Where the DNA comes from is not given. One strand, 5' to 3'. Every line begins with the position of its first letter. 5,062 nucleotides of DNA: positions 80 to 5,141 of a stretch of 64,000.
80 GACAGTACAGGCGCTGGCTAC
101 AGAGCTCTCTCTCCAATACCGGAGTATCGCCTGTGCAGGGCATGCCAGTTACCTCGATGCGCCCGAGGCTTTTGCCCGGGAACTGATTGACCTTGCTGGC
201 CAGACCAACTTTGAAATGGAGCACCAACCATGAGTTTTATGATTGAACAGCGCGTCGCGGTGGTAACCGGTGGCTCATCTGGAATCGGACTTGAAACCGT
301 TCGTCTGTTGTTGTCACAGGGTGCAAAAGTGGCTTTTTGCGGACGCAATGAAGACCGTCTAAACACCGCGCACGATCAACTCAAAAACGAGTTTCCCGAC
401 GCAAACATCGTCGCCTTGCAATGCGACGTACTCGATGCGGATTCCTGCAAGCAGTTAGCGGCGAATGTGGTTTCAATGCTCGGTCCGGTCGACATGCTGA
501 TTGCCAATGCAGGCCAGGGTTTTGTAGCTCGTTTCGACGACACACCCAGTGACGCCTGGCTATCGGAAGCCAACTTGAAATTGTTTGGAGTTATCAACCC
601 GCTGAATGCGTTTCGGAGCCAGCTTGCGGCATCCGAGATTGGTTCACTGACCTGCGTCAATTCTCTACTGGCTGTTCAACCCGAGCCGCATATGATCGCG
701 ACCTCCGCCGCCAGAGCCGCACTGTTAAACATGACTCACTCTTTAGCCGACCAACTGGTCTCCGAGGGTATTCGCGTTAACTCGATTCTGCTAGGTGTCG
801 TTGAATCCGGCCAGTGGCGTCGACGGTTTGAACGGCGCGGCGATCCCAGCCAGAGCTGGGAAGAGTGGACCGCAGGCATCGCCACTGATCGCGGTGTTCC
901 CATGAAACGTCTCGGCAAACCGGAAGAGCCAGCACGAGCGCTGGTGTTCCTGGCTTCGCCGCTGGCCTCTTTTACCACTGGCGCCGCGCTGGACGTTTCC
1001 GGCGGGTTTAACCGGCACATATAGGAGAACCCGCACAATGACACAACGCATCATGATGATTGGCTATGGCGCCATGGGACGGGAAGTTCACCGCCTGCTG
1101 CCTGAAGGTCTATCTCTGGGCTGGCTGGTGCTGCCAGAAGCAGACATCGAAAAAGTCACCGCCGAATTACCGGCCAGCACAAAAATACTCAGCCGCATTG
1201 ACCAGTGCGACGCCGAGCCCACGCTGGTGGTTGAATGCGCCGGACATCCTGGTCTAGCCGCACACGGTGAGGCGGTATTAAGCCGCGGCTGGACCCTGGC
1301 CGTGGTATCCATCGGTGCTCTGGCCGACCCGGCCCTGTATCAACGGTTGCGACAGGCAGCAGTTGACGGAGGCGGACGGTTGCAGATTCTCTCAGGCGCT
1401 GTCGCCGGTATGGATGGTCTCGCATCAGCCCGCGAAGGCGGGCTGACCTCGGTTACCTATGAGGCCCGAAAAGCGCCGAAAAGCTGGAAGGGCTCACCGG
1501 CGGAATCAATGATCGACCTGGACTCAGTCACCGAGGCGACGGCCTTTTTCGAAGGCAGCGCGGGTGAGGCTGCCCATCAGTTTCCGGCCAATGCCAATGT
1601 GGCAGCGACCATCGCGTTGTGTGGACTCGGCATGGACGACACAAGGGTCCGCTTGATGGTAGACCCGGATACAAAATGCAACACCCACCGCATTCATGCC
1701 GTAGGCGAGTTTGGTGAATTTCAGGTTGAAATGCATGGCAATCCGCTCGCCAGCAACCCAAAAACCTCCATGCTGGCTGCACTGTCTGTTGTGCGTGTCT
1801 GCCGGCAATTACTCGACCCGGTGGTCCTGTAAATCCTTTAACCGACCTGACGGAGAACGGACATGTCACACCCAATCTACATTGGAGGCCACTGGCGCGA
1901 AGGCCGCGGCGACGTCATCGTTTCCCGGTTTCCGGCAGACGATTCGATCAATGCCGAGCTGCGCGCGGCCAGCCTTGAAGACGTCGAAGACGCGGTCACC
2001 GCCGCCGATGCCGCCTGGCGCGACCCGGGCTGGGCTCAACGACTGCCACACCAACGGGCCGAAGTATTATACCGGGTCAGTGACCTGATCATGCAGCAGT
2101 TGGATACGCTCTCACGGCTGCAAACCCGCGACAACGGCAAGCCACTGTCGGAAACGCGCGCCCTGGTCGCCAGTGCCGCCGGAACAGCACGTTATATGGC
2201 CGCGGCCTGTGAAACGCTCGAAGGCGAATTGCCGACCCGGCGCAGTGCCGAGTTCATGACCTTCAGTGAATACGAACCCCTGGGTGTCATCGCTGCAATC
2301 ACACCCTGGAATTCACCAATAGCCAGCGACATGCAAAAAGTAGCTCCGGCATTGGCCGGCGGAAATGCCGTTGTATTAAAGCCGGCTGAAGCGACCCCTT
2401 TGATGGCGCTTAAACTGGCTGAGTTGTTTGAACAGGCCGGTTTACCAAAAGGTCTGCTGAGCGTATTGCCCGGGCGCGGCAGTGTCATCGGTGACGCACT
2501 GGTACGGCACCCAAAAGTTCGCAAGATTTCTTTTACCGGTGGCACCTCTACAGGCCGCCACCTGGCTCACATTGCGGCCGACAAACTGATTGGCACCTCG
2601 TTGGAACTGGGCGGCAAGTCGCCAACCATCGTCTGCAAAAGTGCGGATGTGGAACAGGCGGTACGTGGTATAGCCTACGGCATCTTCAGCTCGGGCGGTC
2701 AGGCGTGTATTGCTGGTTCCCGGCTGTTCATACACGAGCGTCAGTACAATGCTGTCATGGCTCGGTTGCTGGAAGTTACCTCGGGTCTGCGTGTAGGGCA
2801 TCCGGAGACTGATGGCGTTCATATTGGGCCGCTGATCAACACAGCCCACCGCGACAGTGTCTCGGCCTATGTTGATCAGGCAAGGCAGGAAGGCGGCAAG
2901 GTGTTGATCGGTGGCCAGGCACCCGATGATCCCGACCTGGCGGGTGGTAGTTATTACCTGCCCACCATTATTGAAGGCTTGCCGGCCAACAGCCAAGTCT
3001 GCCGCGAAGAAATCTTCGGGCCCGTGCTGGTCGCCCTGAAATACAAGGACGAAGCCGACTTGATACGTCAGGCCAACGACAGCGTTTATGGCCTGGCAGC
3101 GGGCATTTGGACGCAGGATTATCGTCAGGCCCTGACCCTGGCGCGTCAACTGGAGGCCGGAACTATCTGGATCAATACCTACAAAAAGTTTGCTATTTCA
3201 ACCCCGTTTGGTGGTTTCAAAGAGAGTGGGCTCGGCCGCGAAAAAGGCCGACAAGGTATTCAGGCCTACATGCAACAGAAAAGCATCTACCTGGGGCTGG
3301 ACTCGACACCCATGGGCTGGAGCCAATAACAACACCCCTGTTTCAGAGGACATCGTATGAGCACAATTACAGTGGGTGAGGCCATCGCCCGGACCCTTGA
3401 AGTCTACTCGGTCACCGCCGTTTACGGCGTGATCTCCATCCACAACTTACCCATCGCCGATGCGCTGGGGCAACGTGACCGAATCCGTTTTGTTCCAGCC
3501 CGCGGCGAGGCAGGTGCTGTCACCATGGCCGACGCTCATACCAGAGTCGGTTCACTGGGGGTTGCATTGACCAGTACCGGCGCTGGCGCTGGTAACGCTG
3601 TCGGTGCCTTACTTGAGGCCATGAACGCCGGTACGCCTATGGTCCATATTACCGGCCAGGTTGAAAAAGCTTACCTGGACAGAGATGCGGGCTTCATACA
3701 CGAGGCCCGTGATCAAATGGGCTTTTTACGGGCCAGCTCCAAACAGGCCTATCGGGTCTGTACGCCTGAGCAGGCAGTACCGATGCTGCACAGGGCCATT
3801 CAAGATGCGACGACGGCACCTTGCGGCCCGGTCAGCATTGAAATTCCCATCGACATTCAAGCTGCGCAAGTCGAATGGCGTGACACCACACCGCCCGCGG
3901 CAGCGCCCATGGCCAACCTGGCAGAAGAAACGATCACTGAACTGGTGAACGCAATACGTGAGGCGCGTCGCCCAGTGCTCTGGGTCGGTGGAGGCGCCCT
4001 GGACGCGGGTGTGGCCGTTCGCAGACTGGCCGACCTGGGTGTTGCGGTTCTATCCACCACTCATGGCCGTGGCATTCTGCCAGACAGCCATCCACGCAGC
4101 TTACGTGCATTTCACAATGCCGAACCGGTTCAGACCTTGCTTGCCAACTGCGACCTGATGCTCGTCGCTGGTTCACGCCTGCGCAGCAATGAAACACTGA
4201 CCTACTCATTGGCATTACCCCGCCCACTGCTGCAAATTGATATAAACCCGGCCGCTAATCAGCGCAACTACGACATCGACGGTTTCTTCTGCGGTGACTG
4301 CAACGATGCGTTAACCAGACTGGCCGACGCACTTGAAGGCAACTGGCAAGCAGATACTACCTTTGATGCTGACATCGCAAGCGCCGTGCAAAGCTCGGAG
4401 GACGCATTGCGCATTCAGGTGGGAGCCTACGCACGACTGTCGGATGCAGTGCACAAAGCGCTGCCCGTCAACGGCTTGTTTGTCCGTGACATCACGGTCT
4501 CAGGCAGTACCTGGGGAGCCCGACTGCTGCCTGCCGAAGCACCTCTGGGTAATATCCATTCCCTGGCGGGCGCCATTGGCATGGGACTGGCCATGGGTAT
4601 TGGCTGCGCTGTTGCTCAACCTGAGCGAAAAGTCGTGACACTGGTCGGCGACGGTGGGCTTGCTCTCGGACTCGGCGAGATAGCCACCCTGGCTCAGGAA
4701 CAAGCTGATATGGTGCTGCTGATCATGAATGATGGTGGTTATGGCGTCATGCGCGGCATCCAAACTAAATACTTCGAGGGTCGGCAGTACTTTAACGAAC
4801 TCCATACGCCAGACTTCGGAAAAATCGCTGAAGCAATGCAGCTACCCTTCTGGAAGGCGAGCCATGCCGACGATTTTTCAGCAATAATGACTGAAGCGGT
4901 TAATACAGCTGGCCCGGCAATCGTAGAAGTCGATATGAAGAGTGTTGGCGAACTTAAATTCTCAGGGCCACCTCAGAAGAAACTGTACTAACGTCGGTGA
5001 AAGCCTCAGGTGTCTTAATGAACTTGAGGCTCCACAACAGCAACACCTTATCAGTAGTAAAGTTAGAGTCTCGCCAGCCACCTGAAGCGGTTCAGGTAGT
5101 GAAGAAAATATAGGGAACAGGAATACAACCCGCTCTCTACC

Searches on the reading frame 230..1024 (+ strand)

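Call 72: search_protein_families(library=pfam, proteins=[window:230-1024:+], max_evalue=0.00001)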
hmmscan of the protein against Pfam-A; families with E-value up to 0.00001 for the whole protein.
window:230-1024:+ (264 aa): 4 families
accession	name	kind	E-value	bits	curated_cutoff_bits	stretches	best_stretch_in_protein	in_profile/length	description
PF00106.31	adh_short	-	1.2e-42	146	26.6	1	8-200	1-191/195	short chain dehydrogenase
PF13561.12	adh_short_C2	-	2e-42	145.8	27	1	17-261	6-236/236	Enoyl-(Acyl carrier protein) reductase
PF08659.16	KR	-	1.5e-11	45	22.6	1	11-192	4-179/180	KR domain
PF23441.1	SDR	-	2e-06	27.9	27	1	10-205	10-208/258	SDR-like rossmann domain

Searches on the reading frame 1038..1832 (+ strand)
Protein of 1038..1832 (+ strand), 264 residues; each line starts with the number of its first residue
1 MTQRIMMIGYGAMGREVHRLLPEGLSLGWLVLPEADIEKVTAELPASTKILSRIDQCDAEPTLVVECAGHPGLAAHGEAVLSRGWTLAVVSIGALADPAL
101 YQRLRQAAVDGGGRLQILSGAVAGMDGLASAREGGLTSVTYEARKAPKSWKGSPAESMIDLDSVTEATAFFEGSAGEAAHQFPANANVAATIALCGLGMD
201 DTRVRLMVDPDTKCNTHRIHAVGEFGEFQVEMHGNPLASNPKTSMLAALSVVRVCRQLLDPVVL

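Call 72: search_protein_families(library=pfam, proteins=[window:1038-1832:+], max_evalue=0.00001)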
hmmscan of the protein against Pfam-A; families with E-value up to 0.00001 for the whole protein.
window:1038-1832:+ (264 aa): 2 families
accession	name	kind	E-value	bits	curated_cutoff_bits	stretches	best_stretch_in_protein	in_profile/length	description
PF01958.23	Asp_DH_C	-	1.5e-32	112.1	27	1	165-252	2-89/89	Aspartate dehydrogenase, C-terminal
PF03447.22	NAD_binding_3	-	1.6e-11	45.4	24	1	9-115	1-113/116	Homoserine dehydrogenase, NAD binding domain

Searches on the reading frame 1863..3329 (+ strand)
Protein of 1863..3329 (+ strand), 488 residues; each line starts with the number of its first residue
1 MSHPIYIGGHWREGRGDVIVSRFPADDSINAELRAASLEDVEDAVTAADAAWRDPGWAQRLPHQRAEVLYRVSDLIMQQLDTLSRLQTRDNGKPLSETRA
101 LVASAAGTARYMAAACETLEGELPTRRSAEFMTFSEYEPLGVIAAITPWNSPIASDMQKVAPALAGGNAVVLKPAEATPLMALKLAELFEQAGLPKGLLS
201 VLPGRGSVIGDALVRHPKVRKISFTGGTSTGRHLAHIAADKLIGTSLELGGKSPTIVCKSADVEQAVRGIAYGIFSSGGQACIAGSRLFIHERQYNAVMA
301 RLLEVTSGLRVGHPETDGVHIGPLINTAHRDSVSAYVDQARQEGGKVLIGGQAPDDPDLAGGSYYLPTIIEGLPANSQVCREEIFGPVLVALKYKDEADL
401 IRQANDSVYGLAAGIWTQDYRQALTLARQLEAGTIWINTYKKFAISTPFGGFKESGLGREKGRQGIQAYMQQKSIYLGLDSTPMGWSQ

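Call 72: search_protein_families(library=pfam, proteins=[window:1863-3329:+], max_evalue=0.00001)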
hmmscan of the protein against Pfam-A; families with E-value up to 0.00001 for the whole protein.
window:1863-3329:+ (488 aa): 1 family
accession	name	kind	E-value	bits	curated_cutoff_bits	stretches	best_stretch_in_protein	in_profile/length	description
PF00171.27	Aldedh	-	1.3e-162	542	23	1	11-475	1-461/461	Aldehyde dehydrogenase family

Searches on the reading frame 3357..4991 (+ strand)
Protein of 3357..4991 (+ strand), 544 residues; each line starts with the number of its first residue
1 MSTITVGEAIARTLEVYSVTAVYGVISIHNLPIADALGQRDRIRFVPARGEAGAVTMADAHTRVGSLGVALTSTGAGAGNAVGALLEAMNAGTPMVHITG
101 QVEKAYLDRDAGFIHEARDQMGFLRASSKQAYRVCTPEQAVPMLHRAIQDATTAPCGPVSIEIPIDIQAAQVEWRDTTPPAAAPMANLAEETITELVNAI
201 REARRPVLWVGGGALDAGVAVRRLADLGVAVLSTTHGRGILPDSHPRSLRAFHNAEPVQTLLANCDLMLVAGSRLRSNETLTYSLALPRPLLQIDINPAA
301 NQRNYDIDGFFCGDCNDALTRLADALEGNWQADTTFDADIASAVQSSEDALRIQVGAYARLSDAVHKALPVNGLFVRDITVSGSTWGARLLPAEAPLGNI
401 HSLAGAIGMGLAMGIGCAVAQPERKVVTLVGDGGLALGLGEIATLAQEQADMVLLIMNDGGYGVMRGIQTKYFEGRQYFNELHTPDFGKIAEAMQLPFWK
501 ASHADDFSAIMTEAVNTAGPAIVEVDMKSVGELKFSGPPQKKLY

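Call 72: search_protein_families(library=pfam, proteins=[window:3357-4991:+], max_evalue=0.00001)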
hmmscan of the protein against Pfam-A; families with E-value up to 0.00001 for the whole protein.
window:3357-4991:+ (544 aa): 3 families
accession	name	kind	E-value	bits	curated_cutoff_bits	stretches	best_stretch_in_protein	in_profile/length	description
PF02775.26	TPP_enzyme_C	-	1.4e-27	96.8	21.9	1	385-525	7-151/151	Thiamine pyrophosphate enzyme, C-terminal TPP binding domain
PF02776.23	TPP_enzyme_N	-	2.1e-26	92.4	26.8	1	5-121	2-117/119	Thiamine pyrophosphate enzyme, N-terminal TPP binding domain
PF00205.28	TPP_enzyme_M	-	2.3e-24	86.1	30.4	1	193-322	1-137/137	Thiamine pyrophosphate enzyme, central domain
